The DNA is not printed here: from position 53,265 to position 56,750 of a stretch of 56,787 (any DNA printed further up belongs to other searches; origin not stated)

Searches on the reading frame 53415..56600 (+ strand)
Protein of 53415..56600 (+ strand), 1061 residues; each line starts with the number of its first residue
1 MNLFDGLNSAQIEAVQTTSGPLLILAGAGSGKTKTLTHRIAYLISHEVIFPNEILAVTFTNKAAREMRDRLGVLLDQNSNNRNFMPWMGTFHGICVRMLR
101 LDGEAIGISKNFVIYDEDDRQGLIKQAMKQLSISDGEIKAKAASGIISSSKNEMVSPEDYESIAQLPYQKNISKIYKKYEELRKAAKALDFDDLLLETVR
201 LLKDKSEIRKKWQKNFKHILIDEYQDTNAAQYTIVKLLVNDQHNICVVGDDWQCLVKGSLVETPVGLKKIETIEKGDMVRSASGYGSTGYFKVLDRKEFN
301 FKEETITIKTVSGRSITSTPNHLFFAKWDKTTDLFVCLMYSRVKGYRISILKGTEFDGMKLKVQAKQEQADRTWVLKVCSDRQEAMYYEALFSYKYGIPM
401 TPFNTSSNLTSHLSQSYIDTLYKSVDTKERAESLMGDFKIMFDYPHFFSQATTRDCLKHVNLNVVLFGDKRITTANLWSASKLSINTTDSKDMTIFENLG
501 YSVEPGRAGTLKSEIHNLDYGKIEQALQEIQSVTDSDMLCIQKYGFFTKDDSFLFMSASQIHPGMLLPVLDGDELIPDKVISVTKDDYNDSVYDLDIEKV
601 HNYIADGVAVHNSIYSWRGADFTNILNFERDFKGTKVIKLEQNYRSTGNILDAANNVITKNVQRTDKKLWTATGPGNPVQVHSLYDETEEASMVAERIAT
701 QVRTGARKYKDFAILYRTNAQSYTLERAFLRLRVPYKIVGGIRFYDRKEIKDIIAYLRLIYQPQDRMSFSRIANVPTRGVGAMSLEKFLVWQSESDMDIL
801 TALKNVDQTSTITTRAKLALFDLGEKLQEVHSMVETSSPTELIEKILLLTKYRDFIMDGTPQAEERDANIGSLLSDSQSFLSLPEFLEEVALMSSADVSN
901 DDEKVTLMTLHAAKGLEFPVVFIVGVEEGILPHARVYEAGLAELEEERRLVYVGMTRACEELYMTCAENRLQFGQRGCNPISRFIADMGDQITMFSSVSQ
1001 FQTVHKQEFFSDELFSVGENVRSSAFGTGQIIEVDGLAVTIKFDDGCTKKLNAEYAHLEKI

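Call 59: search_protein_families(library=pfam, max_evalue=0.00001, proteins=[window:53415-56600:+])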
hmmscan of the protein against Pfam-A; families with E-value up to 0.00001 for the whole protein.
window:53415-56600:+ (1061 aa): 6 families
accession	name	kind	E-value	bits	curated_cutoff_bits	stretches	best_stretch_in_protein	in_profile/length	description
PF00580.27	UvrD-helicase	-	6.2e-84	282.3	23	1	7-254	1-251/271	UvrD/REP helicase N-terminal domain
PF13361.12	UvrD_C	-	1e-71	242.6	25.6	1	638-968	1-349/350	UvrD-like helicase C-terminal domain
PF13245.12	AAA_19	-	1.9e-22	80.3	25.1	1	11-257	1-132/134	AAA domain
PF14890.11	Intein_splicing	-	3.1e-12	47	35.8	1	298-612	43-155/155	Intein splicing domain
PF13538.12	UvrD_C_2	-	4e-10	39.8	27.4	1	905-964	2-51/52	UvrD-like helicase C-terminal domain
PF13604.12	AAA_30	-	8.6e-06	26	27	0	7-73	2-68/191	AAA domain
